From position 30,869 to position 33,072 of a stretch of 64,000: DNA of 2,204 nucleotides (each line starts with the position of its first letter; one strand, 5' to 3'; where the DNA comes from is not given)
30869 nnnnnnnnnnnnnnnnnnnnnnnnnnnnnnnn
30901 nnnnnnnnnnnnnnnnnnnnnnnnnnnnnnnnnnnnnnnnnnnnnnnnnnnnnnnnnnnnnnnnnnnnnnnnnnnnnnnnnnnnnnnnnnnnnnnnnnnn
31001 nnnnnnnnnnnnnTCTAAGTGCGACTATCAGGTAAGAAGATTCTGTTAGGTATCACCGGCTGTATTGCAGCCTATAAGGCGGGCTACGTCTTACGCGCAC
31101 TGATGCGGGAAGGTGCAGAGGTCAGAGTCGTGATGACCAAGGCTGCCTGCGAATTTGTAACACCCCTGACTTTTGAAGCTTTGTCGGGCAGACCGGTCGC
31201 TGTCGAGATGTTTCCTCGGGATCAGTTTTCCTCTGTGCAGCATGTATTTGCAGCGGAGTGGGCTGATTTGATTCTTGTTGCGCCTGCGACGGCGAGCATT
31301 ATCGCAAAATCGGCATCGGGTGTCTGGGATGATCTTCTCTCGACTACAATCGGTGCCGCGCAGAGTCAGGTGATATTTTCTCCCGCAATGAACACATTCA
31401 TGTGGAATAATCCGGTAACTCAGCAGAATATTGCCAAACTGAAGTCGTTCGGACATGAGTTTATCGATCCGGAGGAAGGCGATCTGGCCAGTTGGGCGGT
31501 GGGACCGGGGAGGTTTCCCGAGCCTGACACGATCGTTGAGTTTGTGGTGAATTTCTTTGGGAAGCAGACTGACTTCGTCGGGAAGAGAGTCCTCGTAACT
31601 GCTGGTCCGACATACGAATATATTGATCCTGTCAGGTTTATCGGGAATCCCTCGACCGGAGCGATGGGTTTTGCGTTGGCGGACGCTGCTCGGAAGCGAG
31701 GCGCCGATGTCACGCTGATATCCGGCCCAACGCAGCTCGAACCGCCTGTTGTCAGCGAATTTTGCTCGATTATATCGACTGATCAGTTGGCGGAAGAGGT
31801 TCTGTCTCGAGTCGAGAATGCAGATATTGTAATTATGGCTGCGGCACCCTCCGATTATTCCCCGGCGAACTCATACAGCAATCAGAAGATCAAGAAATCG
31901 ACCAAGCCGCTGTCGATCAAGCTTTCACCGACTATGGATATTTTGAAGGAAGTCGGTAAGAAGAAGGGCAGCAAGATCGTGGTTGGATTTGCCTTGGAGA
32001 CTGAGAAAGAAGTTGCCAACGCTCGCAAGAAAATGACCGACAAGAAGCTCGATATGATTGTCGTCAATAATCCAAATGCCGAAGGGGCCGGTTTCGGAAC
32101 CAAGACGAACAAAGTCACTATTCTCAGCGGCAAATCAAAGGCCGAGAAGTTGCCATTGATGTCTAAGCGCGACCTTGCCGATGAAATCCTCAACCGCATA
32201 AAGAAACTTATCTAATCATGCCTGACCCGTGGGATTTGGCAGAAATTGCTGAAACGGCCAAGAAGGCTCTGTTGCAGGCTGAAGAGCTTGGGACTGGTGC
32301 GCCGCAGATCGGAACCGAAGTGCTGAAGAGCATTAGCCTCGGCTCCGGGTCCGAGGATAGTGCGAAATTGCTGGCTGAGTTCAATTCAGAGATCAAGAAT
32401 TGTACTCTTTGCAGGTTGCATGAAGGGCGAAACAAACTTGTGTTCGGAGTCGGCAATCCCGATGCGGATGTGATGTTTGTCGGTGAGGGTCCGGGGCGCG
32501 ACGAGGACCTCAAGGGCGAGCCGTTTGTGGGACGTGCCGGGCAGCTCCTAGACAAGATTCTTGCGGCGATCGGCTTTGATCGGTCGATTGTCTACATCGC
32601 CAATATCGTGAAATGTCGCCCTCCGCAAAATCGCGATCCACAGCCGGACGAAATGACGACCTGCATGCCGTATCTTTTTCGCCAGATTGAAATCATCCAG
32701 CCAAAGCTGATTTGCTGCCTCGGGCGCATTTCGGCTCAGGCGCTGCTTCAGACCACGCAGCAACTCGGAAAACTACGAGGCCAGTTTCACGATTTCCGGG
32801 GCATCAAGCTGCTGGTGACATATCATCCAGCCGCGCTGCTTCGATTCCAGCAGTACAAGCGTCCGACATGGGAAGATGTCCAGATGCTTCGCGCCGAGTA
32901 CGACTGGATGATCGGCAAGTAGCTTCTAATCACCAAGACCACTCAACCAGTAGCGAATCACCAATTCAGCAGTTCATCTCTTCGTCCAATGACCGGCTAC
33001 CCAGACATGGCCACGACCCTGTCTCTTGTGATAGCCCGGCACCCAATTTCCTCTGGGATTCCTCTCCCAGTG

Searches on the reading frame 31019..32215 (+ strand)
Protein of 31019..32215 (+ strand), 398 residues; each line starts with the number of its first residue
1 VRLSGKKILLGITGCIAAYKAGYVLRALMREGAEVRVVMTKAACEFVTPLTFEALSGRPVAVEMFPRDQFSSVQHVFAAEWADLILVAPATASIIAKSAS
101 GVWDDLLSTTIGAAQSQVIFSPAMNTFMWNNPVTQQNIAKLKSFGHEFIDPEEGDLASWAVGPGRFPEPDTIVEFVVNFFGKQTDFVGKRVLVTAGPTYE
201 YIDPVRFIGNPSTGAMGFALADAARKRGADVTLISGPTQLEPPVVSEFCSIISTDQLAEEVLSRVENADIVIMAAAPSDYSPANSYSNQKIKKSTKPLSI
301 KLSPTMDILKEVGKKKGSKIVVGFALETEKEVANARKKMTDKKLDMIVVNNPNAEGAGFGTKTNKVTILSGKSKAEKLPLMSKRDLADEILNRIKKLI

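Call 17: search_protein_families(library=pfam, proteins=[window:31019-32215:+], max_evalue=0.0001)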
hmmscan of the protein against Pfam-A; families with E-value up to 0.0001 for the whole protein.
window:31019-32215:+ (398 aa): 2 families
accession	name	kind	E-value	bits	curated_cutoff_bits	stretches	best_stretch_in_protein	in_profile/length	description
PF04127.22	DFP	-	8.4e-68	228.3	22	1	188-369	3-186/186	DNA/pantothenate metabolism flavoprotein C-terminal domain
PF02441.25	Flavoprotein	-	7.7e-33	113.8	22.7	1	6-178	1-160/162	Flavoprotein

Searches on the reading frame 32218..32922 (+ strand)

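Call 17: search_protein_families(library=pfam, proteins=[window:32218-32922:+], max_evalue=0.0001)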
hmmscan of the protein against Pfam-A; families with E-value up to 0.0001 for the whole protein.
window:32218-32922:+ (234 aa): 1 family
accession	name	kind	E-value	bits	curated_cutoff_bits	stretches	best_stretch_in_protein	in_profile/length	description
PF03167.25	UDG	-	5.7e-40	137.1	24.3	1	76-221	1-140/141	Uracil DNA glycosylase superfamily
